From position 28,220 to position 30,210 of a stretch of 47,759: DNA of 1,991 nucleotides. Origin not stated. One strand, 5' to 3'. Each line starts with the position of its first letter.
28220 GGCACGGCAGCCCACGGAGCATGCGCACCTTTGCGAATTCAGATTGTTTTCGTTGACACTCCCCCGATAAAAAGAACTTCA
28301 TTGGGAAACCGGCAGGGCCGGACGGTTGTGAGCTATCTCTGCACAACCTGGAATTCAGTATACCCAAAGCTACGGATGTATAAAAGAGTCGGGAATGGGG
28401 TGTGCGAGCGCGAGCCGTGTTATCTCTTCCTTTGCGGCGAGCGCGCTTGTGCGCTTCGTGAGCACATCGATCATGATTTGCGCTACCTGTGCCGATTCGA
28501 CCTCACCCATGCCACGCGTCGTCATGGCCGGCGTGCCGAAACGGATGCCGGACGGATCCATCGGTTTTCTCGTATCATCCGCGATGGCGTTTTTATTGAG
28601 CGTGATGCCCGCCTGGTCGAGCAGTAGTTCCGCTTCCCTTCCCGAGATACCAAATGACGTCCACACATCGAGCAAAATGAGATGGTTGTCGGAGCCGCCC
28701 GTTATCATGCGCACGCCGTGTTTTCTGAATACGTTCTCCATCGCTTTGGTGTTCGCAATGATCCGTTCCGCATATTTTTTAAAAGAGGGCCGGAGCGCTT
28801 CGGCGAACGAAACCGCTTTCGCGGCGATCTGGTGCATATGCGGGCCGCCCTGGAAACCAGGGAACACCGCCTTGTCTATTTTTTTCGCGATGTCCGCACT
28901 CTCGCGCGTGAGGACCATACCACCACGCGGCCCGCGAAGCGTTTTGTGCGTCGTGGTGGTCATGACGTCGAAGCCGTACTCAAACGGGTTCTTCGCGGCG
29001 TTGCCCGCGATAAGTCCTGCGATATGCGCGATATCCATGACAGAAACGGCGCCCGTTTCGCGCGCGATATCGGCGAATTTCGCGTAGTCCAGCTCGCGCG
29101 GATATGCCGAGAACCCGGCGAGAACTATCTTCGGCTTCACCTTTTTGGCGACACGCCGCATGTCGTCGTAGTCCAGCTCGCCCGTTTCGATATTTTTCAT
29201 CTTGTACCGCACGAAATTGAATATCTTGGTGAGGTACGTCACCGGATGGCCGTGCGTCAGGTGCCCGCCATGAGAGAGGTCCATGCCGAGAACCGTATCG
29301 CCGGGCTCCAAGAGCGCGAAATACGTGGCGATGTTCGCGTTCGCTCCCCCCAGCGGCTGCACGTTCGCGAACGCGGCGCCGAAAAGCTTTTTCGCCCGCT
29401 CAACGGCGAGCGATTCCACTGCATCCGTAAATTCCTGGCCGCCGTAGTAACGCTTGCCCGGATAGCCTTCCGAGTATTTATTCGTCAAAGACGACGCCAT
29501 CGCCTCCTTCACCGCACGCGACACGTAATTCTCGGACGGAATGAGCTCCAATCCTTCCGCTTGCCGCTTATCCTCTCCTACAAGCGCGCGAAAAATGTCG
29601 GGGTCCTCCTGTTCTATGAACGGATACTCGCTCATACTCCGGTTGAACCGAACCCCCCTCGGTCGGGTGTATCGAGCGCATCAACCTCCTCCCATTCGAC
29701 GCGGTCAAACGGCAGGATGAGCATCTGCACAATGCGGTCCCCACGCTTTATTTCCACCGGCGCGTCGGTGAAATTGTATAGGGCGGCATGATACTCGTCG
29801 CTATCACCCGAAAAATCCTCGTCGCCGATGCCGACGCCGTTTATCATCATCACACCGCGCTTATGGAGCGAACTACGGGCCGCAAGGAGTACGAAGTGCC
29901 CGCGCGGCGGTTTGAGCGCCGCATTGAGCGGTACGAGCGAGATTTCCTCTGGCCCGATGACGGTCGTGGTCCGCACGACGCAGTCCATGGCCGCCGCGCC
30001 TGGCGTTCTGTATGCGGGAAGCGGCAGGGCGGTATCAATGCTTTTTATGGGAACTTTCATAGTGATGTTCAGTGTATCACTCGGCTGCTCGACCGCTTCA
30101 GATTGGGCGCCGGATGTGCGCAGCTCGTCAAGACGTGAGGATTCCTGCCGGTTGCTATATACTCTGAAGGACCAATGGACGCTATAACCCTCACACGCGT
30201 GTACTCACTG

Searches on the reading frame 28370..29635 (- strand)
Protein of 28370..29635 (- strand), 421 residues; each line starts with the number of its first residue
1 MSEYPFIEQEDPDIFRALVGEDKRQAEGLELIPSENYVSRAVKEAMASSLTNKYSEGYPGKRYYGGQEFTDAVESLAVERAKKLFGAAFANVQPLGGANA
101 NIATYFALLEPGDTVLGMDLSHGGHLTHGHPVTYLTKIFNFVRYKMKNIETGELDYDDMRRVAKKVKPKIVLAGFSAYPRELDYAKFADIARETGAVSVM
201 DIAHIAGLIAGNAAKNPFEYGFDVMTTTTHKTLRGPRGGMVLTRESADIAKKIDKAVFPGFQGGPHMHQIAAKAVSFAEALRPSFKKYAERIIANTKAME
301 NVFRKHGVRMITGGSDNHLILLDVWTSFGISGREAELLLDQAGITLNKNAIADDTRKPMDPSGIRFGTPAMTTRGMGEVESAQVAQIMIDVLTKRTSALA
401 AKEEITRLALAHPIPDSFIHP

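Call 5: search_protein_families(library=ncbifam, proteins=[window:28370-29635:-], max_evalue=1)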
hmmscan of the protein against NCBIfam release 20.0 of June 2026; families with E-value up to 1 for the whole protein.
window:28370-29635:- (421 aa): 11 families
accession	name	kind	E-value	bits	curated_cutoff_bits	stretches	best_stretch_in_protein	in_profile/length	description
NF000586.1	PRK00011.1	subfamily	1.1e-162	541.5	335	1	11-410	1-399/404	serine hydroxymethyltransferase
NF010094.0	PRK13580.1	equivalog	1.4e-127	426.4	735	2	114-404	170-457/496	glycine hydroxymethyltransferase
TIGR04506.1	F_threo_transal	equivalog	2.5e-32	112.4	650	1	20-407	12-396/609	fluorothreonine transaldolase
TIGR03576.1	pyridox_MJ0158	hypoth_equivalog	3.9e-05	23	304.45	1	183-254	156-225/346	TIGR03576 family pyridoxal phosphate-dependent enzyme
NF003346.0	PRK04366.1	equivalog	5.8e-05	22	441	1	141-239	188-284/487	aminomethyl-transferring glycine dehydrogenase subunit GcvPB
NF040779.1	Sec_lyase_SclA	exception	9.2e-05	21.5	525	1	107-248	80-217/378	selenocysteine lyase SclA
NF005394.0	PRK06939.1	equivalog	0.00019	20.3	460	1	98-313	112-323/397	glycine C-acetyltransferase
TIGR01977.1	am_tr_V_EF2568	hypoth_equivalog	0.00027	20.1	377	1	131-246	102-215/376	cysteine desulfurase family protein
NF005961.0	PRK08045.1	equivalog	0.00058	18.6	690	1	144-236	117-203/386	cystathionine gamma-synthase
TIGR00858.1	bioF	equivalog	0.0015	17.4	426.45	1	96-247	89-237/365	8-amino-7-oxononanoate synthase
TIGR01326.1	OAH_OAS_sulfhy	subfamily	0.0073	15.1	495.1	1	97-261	81-232/418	O-acetylhomoserine aminocarboxypropyltransferase/cysteine synthase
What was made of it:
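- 28370..29635 (-): glyA, serine hydroxymethyltransferase (supplier of 5,10-methylene-THF); a neighbour, not a core member. NCBIfam NF000586 E=1e-162, above cutoff (call 5).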

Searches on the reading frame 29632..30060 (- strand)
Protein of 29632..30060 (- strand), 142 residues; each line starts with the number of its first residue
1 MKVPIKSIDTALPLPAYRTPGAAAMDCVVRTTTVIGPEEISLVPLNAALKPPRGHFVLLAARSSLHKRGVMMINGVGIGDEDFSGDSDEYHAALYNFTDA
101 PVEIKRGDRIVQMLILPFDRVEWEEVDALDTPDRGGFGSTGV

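Call 5: search_protein_families(library=ncbifam, proteins=[window:29632-30060:-], max_evalue=1)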
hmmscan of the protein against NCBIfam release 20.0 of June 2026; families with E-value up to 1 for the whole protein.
window:29632-30060:- (142 aa): 6 families
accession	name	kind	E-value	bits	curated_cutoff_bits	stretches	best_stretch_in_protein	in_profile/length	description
NF001862.0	PRK00601.1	equivalog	1.1e-24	86.8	103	1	2-141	7-148/150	dUTP diphosphatase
TIGR00576.1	dut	superfamily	1.6e-24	86.3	102.55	1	5-141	4-142/143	dUTP diphosphatase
NF010561.0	PRK13956.1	equivalog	1.9e-16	60.2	223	1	12-141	17-146/147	dUTP diphosphatase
TIGR02274.1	dCTP_deam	equivalog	0.00028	20.6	92.8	1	32-117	71-153/180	dCTP deaminase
NF002598.0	PRK02253.1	equivalog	0.00085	18.9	130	1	43-117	80-149/167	deoxyuridine 5'-triphosphate nucleotidohydrolase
NF053560.1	crenactin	equivalog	0.033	13.1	630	1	63-128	294-357/422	crenactin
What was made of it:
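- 29632..30060 (-): dut, dUTP diphosphatase (supplier of dUMP); a neighbour, divergent from g1. NCBIfam dut E~1e-24, below cutoff (call 5).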
